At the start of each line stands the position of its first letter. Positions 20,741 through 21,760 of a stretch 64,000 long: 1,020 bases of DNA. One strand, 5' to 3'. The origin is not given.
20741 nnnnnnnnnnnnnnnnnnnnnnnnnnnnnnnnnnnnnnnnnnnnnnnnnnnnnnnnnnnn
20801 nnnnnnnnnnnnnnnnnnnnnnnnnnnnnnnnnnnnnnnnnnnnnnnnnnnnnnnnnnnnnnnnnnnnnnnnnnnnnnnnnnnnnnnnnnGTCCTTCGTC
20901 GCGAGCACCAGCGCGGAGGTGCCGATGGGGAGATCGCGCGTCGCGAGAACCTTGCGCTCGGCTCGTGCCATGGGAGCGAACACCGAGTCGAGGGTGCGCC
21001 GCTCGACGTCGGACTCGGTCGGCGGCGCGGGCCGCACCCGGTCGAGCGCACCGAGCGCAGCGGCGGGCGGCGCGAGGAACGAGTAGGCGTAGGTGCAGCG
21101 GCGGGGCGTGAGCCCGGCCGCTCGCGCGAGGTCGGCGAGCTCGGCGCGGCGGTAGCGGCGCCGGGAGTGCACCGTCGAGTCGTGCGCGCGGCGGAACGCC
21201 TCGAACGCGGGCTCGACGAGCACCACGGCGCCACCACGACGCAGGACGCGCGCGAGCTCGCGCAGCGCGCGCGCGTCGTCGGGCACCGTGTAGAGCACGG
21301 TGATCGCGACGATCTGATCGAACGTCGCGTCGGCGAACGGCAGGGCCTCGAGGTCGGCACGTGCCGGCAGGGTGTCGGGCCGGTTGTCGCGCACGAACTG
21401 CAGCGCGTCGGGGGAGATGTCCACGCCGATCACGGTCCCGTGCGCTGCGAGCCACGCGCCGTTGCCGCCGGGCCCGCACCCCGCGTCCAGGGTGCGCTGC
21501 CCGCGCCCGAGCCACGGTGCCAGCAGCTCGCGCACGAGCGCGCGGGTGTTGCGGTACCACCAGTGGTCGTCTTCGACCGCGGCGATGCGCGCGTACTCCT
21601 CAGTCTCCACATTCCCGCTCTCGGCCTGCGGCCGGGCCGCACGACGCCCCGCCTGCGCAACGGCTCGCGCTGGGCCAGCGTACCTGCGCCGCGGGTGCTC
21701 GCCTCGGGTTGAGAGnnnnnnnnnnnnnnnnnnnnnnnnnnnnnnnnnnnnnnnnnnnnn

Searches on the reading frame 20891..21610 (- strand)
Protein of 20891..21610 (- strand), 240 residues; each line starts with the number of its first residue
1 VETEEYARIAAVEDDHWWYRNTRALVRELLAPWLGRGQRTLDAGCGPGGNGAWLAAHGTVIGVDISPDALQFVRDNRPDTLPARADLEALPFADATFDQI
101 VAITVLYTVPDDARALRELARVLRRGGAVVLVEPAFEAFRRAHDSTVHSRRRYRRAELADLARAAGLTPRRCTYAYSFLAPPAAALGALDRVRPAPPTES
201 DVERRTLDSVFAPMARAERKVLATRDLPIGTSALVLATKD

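Call 29: search_protein_families(library=pfam, proteins=[window:20891-21610:-], max_evalue=0.00001)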
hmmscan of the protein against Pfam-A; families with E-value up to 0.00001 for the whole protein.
window:20891-21610:- (240 aa): 6 families
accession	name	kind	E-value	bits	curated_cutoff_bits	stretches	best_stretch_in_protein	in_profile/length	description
PF08241.18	Methyltransf_11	-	3.8e-22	79.2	21.2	1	41-130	1-94/95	Methyltransferase domain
PF13649.12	Methyltransf_25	-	2e-18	67.3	27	1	41-127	2-97/97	Methyltransferase domain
PF13847.12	Methyltransf_31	-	1.1e-15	58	27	1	36-135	3-113/145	Methyltransferase domain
PF13489.12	Methyltransf_23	-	1.1e-14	55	27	1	28-168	14-160/164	Methyltransferase domain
PF08242.18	Methyltransf_12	-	8.1e-13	49.4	30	1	41-128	1-97/98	Methyltransferase domain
PF01209.24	Ubie_methyltran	-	1.3e-08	35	20.1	1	36-133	47-153/233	ubiE/COQ5 methyltransferase family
